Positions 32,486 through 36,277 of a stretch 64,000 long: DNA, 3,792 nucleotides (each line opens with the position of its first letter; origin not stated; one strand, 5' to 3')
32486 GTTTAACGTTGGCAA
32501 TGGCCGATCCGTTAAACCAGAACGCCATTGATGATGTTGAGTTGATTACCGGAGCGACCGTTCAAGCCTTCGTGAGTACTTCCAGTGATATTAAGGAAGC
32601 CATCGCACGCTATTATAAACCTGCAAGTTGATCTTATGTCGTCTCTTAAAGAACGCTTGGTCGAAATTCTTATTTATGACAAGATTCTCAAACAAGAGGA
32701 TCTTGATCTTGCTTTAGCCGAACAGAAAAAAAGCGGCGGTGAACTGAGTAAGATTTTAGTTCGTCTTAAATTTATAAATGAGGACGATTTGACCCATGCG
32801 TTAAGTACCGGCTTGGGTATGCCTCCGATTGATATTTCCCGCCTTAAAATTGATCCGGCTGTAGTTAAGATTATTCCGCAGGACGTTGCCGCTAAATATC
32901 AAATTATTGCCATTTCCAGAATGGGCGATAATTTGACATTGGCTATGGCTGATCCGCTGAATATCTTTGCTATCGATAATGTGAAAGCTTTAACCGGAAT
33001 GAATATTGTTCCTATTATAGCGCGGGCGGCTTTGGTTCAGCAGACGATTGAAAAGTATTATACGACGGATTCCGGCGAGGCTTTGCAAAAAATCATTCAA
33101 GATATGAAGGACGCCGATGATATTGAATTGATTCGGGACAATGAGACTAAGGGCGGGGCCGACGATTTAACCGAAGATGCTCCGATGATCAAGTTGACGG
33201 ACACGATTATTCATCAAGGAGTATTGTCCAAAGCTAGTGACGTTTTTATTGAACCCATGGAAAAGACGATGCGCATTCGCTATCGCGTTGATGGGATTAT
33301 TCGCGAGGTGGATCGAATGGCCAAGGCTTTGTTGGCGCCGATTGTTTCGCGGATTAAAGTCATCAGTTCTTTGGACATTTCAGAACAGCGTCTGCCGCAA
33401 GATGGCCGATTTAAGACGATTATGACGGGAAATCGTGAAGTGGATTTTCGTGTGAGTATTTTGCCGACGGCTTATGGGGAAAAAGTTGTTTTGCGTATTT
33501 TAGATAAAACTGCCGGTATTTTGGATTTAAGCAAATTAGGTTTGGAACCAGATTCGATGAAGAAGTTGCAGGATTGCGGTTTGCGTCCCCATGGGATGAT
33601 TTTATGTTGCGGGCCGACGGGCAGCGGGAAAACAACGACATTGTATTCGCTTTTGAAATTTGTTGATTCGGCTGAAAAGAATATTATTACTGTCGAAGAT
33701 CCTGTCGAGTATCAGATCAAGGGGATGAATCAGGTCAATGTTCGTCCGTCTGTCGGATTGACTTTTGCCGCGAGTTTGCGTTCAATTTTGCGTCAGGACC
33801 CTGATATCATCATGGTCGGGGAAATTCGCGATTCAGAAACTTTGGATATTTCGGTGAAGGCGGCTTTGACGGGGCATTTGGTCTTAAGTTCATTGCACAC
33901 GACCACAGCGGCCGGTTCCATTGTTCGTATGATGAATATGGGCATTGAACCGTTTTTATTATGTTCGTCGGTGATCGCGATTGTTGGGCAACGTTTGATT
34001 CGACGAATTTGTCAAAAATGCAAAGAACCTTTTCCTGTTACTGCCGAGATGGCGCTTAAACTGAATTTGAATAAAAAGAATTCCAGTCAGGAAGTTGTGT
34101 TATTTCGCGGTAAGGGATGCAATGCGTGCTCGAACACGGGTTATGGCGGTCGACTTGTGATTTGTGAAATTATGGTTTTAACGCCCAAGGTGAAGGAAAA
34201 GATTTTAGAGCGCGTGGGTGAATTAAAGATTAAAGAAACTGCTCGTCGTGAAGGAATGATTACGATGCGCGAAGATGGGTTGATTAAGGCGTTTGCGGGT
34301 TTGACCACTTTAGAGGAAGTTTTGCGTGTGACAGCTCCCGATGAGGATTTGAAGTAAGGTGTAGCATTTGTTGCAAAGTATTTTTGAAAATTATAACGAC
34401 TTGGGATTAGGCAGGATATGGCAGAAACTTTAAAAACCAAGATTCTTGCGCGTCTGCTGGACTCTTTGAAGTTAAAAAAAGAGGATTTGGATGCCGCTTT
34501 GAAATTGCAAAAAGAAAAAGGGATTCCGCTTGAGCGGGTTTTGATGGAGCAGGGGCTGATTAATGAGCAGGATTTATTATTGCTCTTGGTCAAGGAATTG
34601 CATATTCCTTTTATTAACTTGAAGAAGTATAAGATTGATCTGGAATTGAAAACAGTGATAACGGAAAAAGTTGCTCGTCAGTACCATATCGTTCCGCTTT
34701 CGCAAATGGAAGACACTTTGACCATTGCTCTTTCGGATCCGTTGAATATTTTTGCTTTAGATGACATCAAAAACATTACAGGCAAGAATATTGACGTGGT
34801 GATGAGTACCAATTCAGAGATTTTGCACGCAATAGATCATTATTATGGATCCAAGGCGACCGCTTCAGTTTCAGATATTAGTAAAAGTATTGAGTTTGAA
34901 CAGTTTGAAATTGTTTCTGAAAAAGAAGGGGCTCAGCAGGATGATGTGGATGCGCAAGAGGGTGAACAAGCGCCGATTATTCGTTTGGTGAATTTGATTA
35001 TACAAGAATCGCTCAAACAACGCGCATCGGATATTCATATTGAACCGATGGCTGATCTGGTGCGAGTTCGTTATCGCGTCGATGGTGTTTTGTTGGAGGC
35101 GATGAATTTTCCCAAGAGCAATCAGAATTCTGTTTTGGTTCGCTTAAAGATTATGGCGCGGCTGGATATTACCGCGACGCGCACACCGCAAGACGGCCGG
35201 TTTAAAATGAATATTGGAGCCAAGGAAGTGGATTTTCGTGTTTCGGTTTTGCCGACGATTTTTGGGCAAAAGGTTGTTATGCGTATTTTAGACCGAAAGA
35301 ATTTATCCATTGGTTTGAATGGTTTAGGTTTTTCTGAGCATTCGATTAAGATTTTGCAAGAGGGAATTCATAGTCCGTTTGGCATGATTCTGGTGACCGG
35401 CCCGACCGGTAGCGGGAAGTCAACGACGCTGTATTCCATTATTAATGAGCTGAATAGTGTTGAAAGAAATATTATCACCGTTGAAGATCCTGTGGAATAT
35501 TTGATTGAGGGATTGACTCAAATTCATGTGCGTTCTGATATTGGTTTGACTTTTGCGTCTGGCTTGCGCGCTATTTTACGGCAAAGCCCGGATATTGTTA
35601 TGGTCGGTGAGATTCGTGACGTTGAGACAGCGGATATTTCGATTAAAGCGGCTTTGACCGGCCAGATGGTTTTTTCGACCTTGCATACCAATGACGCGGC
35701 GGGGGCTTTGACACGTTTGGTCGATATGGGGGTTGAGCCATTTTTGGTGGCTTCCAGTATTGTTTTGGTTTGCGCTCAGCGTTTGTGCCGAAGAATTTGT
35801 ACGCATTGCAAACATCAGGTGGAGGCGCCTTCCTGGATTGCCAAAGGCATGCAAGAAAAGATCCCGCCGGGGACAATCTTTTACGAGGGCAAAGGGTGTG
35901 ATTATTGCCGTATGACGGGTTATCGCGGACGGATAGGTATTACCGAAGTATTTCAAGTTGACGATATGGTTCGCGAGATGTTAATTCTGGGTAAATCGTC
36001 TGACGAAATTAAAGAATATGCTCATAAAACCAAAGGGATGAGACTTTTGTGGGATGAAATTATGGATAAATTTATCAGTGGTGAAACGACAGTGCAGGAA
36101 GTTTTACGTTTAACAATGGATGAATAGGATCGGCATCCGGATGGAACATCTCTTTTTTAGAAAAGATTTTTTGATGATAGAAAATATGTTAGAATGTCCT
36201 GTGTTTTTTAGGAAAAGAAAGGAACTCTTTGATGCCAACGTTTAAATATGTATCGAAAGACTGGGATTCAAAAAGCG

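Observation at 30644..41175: Stacked c-di-GMP signature around one pilus locus (protein sensor, detached receptor, ATPase N-domains, riboswitch)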

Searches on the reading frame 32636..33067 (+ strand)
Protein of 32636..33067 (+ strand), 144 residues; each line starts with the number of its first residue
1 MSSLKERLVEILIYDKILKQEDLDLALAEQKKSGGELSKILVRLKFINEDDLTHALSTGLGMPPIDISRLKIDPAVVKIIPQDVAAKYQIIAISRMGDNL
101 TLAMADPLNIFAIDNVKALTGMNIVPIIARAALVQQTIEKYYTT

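Call 42: search_solved_structures(query=window:32636-33067:+, max_evalue=1, show_alignments=5)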
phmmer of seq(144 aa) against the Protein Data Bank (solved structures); distinct sequences matched with E-value up to 1: 18.
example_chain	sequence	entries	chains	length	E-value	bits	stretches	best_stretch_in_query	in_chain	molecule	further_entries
6f8l_G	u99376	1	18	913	1.1e-34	122.4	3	8-142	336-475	Type IV pilus assembly protein PilF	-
5zfr_A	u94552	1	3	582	5.7e-33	116.9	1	6-143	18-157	Type IV pilus biogenesis ATPase PilB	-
6olj_C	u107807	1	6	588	4.3e-32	114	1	6-143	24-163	Type IV pilus biogenesis ATPase PilB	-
5tsg_B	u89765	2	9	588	4.4e-32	114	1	6-143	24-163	Type IV pilus biogenesis ATPase PilB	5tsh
3jc8_Ba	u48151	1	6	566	9.4e-27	96.8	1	6-143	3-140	Type IV-A pilus assembly ATPase PilB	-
5htl_A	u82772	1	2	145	1.4e-17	67.1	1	2-115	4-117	MSHA biogenesis protein MshE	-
6ejf_G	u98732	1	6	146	8e-17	64.7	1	8-142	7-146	Type IV pilus assembly protein PilF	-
9g1w_A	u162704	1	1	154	3.3e-11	46.5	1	7-142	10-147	Type IV pilus assembly ATPase PilB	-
7lko_B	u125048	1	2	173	2.2e-09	40.6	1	36-142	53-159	Pilus biogenesis protein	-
2d28_C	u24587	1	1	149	2.5e-09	40.4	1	3-142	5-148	type II secretion ATPase XpsE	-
2d27_A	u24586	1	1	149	3.5e-09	40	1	3-142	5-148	type II secretion ATPase XpsE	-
7lkm_A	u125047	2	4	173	3e-08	37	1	36-142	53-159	Pilus biogenesis protein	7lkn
8pfa_A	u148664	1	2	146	1.6e-05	28.2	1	7-113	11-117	c-di-GMP binding domain of the ATPase enzyme PilF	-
6ejf_J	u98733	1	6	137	2.8e-05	27.4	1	7-113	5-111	Type IV pilus assembly protein PilF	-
8pdk_A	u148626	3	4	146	3e-05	27.3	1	7-113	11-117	c-di-GMP binding domain of the ATPase enzyme PilF | ATP-binding motif-containing protein pilF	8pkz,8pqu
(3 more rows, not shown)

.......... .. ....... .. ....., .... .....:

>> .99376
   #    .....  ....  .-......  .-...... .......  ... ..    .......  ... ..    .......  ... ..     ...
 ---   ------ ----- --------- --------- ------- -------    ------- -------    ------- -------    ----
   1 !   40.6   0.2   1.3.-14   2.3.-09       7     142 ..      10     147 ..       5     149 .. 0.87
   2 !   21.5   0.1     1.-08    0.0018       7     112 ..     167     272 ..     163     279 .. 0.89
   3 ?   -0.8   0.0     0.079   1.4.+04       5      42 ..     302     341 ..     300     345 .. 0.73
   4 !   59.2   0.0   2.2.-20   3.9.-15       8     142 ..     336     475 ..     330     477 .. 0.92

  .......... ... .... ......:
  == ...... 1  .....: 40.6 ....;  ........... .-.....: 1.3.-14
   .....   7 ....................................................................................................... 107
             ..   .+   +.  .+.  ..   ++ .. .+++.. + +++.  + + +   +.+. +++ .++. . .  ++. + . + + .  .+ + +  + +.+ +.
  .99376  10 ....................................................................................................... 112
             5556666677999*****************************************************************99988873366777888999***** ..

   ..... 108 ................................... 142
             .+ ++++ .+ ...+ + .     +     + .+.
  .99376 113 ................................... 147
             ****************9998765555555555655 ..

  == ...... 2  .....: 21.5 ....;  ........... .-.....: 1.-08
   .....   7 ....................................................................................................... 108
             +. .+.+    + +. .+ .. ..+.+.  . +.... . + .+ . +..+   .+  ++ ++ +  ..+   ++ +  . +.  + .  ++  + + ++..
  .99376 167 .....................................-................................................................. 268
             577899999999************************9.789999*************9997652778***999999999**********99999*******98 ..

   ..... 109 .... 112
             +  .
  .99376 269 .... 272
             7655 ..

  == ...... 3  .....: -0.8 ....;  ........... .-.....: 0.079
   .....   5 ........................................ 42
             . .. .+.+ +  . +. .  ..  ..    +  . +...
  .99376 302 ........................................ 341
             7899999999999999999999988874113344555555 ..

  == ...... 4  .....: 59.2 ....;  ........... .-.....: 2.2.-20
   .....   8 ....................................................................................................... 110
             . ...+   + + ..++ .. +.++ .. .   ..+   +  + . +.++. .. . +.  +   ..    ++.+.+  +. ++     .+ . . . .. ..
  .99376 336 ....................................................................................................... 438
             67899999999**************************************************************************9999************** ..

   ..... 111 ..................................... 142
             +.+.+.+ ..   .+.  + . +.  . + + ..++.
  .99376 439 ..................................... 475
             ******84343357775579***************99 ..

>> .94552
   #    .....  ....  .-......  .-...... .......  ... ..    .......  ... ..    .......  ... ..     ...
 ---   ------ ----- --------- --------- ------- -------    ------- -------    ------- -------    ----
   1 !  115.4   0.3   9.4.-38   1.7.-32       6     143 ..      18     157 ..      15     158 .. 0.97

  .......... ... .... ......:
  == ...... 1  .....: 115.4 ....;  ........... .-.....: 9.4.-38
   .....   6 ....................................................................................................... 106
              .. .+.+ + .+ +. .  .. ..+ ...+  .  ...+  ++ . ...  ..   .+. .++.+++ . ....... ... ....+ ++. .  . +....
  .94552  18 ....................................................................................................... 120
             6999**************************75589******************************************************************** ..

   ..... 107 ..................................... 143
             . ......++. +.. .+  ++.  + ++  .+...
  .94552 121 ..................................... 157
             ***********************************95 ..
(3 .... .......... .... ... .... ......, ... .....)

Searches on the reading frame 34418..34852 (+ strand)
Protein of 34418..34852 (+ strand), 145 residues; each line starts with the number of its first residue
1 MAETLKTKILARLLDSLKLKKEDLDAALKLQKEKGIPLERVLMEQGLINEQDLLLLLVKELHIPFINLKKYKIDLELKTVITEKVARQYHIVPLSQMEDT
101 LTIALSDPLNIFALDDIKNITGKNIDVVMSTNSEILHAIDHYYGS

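Call 43: search_solved_structures(query=window:34418-34852:+, max_evalue=1, show_alignments=5)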
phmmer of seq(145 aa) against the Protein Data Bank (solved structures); distinct sequences matched with E-value up to 1: 18.
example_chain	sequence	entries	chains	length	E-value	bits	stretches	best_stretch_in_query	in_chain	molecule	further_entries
6f8l_G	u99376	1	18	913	6.2e-27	97.5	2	9-143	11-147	Type IV pilus assembly protein PilF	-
5zfr_A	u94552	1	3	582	4.3e-25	91.5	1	18-144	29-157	Type IV pilus biogenesis ATPase PilB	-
6olj_C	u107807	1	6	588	7.1e-24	87.6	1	18-144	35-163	Type IV pilus biogenesis ATPase PilB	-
5tsg_B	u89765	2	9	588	7.1e-24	87.6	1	18-144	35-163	Type IV pilus biogenesis ATPase PilB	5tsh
3jc8_Ba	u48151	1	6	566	1.8e-18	70.1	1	22-144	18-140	Type IV-A pilus assembly ATPase PilB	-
5htl_A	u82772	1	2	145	3e-13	53.2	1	18-143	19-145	MSHA biogenesis protein MshE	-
9g1w_A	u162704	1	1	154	3.1e-13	53.2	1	9-143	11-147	Type IV pilus assembly ATPase PilB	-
2d28_C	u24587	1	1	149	4.1e-11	46.3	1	5-144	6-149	type II secretion ATPase XpsE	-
2d27_A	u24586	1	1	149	5.6e-11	45.9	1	5-144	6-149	type II secretion ATPase XpsE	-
6ejf_G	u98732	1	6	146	2.6e-09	40.5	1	8-140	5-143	Type IV pilus assembly protein PilF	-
7lko_B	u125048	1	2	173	1.3e-05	28.5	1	19-142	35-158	Pilus biogenesis protein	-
7lkm_A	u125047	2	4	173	0.00018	24.9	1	19-142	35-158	Pilus biogenesis protein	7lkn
9glg_A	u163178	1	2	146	0.012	18.9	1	13-117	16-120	ATP-binding motif-containing protein pilF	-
8pe0_A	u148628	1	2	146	0.028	17.8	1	13-117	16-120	c-di-GMP binding domain of the ATPase enzyme PilF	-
6ejf_J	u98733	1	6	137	0.03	17.6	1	13-117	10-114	Type IV pilus assembly protein PilF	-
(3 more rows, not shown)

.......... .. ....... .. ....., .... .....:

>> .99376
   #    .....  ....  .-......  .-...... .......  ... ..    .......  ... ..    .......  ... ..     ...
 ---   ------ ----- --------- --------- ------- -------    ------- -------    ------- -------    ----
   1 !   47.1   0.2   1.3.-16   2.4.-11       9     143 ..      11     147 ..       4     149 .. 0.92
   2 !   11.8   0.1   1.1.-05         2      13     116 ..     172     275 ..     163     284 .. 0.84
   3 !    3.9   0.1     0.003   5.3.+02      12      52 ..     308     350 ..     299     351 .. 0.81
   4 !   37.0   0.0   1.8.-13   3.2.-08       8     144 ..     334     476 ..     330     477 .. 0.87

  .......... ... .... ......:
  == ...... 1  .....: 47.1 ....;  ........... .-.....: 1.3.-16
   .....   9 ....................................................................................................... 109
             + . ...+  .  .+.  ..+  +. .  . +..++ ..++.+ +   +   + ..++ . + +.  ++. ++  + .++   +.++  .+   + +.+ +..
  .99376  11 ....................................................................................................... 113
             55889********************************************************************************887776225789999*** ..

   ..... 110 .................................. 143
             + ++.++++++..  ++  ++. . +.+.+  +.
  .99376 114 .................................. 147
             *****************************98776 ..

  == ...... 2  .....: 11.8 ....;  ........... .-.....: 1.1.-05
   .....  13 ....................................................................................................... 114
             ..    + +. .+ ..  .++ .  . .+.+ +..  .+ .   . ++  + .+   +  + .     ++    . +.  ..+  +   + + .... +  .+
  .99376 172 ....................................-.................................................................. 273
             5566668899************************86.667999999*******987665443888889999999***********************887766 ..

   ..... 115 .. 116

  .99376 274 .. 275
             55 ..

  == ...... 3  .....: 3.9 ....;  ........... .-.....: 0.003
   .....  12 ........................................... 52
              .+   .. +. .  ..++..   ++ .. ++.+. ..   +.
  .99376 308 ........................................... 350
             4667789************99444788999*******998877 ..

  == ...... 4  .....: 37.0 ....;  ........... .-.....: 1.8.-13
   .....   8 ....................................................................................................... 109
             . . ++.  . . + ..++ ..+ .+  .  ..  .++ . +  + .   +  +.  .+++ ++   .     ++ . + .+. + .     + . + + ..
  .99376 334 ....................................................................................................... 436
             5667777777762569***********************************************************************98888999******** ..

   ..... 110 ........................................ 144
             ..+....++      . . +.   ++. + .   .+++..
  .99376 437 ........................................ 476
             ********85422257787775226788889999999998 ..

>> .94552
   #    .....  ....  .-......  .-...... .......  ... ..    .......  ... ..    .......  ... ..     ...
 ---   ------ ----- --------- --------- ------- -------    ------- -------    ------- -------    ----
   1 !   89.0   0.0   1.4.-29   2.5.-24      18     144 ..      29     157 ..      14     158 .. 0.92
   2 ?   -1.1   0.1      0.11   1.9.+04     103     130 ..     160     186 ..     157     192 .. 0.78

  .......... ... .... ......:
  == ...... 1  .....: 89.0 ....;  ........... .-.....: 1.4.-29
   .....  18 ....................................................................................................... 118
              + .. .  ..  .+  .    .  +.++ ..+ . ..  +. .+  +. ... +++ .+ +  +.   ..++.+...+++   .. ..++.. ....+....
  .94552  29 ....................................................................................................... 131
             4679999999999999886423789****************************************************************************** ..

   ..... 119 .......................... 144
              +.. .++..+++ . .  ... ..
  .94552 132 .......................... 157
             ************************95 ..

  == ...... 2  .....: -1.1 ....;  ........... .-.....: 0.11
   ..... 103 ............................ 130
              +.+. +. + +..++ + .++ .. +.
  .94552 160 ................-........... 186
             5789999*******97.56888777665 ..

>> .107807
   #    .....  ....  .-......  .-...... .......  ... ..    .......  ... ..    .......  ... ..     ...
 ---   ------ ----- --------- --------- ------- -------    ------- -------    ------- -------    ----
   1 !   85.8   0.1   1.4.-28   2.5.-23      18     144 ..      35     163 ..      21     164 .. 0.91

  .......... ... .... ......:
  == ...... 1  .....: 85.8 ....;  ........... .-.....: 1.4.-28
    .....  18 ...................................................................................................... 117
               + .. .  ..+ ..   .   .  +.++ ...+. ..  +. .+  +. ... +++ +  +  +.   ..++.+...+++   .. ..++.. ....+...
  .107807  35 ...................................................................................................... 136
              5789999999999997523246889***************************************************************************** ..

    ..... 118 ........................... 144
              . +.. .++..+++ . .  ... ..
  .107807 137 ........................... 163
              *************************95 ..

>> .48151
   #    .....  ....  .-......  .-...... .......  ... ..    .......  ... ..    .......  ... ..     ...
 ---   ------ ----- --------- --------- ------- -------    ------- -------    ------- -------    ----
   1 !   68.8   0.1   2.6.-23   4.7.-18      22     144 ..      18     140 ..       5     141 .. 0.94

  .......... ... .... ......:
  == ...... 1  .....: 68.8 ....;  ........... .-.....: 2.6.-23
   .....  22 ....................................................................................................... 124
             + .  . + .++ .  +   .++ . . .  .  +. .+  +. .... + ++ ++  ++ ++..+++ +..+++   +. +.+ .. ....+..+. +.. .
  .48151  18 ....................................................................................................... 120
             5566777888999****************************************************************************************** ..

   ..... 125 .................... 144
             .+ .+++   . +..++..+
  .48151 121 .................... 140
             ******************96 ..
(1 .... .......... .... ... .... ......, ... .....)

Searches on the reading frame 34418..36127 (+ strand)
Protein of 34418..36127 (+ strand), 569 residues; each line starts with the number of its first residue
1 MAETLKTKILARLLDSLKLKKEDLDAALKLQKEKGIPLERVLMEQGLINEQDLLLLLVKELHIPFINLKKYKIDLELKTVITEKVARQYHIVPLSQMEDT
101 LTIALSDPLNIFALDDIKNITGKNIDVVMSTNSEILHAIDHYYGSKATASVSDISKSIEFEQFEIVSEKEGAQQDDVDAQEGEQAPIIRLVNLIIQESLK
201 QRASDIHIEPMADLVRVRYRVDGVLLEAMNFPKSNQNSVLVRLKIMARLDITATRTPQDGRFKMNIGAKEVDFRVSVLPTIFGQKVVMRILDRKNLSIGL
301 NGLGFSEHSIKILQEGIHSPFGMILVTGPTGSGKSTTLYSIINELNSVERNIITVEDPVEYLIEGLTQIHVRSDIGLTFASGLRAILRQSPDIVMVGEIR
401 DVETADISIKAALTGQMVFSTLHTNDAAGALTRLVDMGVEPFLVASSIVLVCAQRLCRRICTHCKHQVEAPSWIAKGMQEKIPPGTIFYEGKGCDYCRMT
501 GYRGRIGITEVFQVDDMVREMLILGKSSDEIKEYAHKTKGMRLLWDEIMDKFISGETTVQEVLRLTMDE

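Call 3: search_protein_families(library=pfam, proteins=[window:34418-36127:+], max_evalue=0.01)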
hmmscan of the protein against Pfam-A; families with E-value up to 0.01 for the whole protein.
window:34418-36127:+ (569 aa): 12 families
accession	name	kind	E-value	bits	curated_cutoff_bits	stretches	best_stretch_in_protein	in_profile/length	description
PF00437.27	T2SSE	-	1.2e-129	432.6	24.9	1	182-564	3-370/370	Type II/IV secretion system protein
PF05157.20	MshEN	-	5.6e-22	78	23.1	1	62-147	2-88/90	MshEN domain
PF13401.12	AAA_22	-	0.00012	22.9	27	1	322-360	6-44/130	AAA domain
PF25199.1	nSTAND_NTPase5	-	0.0005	20.4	34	1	323-363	43-84/145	Novel STAND NTPase 5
PF00004.35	AAA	-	0.00087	20.2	21.2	0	324-355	1-29/131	ATPase family associated with various cellular activities (AAA)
PF20720.3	nSTAND3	-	0.001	19.2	27.2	0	322-359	18-55/155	Novel STAND NTPase 3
PF13173.12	AAA_14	-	0.0011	19.4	27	0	323-411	4-83/129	AAA domain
PF13191.12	AAA_16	-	0.0013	19.7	32.6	1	318-417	22-112/167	AAA ATPase domain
PF13555.12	AAA_29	-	0.0017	18.5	27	1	321-338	22-39/61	P-loop containing region of AAA domain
PF01637.24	ATPase_2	-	0.0046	17.2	33.2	1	310-369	8-68/225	ATPase domain predominantly from Archaea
PF00005.33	ABC_tran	-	0.0088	17.1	25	0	323-360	13-50/137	ABC transporter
PF01935.23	DUF87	-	0.0095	16.5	23.2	0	325-349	27-50/220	Helicase HerA, central domain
